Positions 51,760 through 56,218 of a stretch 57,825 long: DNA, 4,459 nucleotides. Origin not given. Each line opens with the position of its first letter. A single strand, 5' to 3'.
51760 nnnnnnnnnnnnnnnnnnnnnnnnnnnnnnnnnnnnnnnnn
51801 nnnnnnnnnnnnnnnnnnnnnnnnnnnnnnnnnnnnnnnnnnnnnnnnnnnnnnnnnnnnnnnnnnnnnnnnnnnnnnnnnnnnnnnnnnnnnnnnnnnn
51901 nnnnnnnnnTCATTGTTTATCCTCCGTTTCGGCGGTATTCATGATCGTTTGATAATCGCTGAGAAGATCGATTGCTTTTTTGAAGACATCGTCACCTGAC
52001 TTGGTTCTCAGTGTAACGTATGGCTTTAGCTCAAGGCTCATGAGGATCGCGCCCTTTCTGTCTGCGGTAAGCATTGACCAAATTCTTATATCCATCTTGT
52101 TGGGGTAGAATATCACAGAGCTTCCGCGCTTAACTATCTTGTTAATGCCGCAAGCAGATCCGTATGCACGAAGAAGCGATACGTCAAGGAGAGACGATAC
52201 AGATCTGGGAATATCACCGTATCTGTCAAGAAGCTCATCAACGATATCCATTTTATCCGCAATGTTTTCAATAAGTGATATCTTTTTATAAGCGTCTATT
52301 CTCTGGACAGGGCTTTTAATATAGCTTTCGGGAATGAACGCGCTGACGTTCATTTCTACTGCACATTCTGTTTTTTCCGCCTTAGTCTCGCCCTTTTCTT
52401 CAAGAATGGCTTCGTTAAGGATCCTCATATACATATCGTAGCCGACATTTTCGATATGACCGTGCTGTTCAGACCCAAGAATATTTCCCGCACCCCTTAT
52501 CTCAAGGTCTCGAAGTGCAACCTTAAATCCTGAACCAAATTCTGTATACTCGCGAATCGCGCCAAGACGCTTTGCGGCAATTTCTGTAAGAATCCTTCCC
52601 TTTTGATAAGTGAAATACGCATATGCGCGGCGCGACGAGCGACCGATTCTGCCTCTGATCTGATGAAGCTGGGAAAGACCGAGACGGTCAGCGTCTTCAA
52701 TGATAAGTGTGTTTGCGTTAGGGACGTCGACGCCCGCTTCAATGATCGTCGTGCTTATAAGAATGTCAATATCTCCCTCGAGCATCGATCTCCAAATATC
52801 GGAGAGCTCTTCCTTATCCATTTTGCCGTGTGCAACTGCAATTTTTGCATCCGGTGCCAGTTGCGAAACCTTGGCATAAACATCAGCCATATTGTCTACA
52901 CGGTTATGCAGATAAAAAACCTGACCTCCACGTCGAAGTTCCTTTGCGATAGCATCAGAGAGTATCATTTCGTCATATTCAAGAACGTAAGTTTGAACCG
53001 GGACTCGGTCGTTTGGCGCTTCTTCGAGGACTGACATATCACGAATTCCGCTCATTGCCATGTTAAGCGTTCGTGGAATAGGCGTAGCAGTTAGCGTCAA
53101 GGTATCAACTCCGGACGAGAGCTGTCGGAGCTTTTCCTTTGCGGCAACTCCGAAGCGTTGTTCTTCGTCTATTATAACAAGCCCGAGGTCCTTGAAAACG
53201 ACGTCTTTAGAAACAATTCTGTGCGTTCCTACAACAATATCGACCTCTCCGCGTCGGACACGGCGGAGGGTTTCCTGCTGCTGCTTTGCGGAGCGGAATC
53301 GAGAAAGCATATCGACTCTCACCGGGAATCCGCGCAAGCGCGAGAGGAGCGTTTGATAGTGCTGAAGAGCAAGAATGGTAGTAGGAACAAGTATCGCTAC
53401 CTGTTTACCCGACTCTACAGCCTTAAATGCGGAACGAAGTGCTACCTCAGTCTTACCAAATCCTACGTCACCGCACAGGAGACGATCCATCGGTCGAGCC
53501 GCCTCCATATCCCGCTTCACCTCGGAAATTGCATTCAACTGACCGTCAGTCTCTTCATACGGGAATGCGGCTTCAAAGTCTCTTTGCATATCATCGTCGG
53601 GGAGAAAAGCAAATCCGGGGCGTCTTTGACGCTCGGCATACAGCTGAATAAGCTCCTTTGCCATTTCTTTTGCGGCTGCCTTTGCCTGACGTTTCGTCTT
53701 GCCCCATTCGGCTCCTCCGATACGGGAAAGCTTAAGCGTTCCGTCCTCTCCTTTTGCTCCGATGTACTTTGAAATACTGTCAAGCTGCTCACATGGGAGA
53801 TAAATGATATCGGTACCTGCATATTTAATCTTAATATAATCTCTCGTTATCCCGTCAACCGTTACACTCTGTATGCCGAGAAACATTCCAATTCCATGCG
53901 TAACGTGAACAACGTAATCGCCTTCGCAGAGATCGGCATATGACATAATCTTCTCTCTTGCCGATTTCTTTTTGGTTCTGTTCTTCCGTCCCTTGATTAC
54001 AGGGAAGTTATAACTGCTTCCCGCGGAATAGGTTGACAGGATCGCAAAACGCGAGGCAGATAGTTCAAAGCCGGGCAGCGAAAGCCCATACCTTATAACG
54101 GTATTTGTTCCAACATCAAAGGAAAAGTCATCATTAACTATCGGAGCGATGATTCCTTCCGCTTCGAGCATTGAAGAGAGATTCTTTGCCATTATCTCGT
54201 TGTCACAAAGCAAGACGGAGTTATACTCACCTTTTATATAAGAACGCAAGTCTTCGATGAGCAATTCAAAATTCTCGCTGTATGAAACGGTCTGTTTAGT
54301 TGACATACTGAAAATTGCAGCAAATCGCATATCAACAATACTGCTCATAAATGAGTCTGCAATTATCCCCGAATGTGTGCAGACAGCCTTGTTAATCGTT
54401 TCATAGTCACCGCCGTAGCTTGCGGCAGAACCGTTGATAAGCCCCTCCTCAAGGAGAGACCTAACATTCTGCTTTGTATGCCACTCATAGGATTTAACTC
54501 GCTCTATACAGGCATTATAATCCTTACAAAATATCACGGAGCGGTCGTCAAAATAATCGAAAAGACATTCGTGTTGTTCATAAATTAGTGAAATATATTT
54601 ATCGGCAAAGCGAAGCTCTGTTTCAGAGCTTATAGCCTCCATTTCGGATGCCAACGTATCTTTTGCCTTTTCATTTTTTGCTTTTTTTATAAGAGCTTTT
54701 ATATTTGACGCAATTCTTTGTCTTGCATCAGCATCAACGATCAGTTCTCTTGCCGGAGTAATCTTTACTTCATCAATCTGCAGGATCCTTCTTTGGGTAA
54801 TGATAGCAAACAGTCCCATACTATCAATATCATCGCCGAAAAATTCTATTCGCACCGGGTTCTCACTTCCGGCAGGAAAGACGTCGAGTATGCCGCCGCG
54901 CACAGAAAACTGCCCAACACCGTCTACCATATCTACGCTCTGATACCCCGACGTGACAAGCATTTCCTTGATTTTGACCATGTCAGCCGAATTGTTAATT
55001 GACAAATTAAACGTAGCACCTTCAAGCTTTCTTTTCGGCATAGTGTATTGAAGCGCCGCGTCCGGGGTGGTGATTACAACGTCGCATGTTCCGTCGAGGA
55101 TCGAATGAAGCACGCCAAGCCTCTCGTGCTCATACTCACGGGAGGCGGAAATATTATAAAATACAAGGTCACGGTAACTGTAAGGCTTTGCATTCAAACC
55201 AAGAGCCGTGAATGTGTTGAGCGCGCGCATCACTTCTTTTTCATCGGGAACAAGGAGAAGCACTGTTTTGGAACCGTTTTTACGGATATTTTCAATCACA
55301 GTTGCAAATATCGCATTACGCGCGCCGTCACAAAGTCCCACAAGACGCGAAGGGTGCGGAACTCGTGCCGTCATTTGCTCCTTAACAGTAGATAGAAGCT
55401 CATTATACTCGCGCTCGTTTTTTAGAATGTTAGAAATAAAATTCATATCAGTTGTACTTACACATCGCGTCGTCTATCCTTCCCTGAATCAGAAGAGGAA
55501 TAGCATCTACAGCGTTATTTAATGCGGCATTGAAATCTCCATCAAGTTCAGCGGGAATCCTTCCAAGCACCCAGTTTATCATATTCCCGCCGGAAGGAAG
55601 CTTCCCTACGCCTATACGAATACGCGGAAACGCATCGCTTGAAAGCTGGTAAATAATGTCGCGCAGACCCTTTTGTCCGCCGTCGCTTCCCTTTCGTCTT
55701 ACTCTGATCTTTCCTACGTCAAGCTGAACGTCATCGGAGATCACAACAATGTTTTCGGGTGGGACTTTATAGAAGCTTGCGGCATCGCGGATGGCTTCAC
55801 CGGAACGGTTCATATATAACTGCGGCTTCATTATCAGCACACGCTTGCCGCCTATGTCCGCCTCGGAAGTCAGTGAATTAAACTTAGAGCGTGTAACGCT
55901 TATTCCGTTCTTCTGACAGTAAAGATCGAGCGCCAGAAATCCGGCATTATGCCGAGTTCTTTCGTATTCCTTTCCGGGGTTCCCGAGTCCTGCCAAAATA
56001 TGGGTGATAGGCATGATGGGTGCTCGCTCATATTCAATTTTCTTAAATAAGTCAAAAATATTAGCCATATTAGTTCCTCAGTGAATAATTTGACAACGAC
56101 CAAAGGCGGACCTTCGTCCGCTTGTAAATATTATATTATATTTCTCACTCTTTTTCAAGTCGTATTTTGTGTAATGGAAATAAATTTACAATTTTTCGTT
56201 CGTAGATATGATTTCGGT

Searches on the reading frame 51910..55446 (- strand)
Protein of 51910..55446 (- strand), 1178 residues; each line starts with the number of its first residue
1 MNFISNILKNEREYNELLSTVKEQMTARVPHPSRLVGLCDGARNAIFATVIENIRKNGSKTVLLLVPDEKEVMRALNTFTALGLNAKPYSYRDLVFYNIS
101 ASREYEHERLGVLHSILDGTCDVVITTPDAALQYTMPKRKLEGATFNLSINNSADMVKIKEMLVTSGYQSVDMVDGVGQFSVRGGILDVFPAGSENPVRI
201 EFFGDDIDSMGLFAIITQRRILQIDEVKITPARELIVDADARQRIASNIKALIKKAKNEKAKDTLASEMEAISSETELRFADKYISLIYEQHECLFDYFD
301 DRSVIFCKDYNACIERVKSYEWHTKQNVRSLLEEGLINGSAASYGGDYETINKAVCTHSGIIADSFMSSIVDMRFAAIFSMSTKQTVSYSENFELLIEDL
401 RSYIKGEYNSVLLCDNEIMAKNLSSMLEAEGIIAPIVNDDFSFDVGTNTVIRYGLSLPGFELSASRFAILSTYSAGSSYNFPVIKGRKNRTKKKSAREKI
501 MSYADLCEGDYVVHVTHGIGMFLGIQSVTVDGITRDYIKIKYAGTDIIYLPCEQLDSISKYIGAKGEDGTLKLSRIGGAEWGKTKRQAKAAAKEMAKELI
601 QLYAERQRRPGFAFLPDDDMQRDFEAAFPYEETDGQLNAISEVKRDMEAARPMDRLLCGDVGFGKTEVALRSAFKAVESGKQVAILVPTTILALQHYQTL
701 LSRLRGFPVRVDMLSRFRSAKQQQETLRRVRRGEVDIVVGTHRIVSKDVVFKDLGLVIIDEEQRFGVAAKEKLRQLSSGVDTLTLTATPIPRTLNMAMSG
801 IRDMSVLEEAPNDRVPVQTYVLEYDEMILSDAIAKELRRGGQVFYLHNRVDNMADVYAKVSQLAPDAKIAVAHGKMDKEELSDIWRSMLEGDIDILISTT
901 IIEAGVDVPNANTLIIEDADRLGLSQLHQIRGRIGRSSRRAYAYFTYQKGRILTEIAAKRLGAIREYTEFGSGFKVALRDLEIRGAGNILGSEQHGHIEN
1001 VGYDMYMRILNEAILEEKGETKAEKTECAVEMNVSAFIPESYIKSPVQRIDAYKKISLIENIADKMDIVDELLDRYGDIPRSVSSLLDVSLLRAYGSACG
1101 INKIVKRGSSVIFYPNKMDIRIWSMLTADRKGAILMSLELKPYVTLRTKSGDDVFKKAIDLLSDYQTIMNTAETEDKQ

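Call 88: search_protein_families(library=pfam, proteins=[window:51910-55446:-], max_evalue=0.00001)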
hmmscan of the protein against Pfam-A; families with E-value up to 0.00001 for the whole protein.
window:51910-55446:- (1178 aa): 7 families
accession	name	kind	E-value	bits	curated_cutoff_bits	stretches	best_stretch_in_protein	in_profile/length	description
PF00270.35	DEAD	-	1.5e-27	96.8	26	1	635-795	3-165/167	DEAD/DEAH box helicase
PF17757.6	UvrB_inter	-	2.6e-23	82.4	22.9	1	147-234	2-90/91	UvrB interaction domain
PF00271.37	Helicase_C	-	1.7e-22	80.2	23.5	1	833-937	10-109/110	Helicase conserved C-terminal domain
PF03461.20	TRCF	-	8.4e-22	77.8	25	1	1033-1115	2-84/95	TRCF domain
PF02559.22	CarD_TRCF_RID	-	1.1e-20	73.8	23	1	507-562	2-57/57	CarD-like/TRCF RID domain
PF04851.21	ResIII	-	6.4e-08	33.1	22.5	0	634-789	6-162/164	Type III restriction enzyme, res subunit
PF22590.2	Cas3-like_C_2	-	6.4e-06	26.8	27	0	840-938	2-105/106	CRISPR-associated nuclease/helicase Cas3, C-terminal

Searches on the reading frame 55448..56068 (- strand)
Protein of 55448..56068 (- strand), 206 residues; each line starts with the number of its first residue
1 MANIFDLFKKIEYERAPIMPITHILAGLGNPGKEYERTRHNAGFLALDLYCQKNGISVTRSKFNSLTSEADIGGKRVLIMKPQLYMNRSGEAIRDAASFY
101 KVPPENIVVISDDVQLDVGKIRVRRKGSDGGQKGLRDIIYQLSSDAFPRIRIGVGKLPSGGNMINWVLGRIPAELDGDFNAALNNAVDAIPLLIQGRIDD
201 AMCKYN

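Call 88: search_protein_families(library=pfam, proteins=[window:55448-56068:-], max_evalue=0.00001)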
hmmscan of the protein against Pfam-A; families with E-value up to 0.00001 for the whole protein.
window:55448-56068:- (206 aa): 1 family
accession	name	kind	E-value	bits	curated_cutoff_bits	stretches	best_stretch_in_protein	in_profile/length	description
PF01195.25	Pept_tRNA_hydro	-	3.4e-62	210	27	1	25-206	2-183/183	Peptidyl-tRNA hydrolase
